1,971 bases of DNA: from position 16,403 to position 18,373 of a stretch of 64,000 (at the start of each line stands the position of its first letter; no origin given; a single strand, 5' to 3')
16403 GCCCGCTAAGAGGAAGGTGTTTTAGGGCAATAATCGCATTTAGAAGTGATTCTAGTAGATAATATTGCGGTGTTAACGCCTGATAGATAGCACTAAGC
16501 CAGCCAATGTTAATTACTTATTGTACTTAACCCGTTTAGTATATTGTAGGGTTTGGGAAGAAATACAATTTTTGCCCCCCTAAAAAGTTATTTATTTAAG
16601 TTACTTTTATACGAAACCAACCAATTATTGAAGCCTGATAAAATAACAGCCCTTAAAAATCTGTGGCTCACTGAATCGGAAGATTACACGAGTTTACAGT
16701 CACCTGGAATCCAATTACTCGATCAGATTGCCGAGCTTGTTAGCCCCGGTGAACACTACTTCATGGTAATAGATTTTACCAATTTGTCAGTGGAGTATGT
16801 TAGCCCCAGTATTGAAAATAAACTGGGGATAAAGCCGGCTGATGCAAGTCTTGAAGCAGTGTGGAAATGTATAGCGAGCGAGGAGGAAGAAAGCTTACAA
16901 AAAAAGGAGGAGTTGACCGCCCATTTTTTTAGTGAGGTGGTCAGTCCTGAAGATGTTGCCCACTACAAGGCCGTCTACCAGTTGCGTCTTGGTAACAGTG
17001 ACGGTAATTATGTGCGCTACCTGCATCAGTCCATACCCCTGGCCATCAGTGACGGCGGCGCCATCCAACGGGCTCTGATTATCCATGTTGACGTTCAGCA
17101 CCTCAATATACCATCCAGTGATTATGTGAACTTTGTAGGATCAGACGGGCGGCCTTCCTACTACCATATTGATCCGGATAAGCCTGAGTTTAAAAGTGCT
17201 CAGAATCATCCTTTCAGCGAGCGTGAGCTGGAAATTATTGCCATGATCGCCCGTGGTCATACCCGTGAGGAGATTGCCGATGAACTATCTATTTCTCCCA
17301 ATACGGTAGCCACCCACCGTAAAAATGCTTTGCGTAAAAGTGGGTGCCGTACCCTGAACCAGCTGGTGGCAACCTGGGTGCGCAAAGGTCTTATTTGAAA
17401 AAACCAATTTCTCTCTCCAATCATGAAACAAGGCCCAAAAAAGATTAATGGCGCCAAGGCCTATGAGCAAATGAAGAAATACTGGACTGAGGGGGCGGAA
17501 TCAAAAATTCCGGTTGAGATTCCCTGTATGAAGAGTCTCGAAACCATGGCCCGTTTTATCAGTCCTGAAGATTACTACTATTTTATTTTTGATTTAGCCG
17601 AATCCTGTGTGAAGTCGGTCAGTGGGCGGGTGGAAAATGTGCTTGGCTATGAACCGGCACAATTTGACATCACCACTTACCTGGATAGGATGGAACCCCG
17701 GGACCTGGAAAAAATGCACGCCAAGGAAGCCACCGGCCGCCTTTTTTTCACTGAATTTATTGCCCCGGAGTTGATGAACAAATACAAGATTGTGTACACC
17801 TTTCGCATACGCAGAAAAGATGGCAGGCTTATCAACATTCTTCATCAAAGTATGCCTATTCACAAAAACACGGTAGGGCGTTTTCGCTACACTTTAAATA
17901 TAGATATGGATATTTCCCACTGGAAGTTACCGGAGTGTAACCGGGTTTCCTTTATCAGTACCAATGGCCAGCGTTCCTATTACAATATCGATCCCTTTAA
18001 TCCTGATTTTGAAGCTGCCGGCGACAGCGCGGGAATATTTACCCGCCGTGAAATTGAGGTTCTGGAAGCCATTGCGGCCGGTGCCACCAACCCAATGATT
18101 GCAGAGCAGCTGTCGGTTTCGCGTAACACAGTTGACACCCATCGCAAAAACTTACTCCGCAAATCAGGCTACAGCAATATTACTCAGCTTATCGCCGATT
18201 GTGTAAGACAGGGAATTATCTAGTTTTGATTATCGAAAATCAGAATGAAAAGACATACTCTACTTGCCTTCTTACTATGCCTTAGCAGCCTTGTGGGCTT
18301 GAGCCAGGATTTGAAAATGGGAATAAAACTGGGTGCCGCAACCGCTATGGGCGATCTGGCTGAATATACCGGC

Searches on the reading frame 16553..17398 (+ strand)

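Call 79: search_protein_families(library=pfam, proteins=[window:16553-17398:+], max_evalue=0.001)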
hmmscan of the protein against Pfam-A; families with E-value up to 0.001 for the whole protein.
window:16553-17398:+ (281 aa): 4 families
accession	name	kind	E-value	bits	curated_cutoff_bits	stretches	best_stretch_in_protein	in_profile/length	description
PF00196.25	GerE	-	1.2e-14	54.1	23.5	1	220-272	2-54/57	Bacterial regulatory proteins, luxR family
PF13384.12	HTH_23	-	1.2e-05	25.4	24.6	1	223-259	5-41/50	Homeodomain-like domain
PF08281.18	Sigma70_r4_2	-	0.00014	21.9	25.7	1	227-262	17-53/54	Sigma-70, region 4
PF13426.13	PAS_9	-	0.00075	20.2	27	0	71-181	4-101/103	PAS domain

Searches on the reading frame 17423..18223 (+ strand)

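Call 79: search_protein_families(library=pfam, proteins=[window:17423-18223:+], max_evalue=0.001)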
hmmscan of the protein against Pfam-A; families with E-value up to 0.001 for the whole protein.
window:17423-18223:+ (266 aa): 2 families
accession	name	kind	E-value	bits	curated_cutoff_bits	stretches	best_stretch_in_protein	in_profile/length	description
PF00196.25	GerE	-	4.3e-16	58.7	23.5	1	206-257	3-54/57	Bacterial regulatory proteins, luxR family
PF08447.18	PAS_3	-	2.3e-06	28.2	25.6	1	65-149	3-77/89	PAS fold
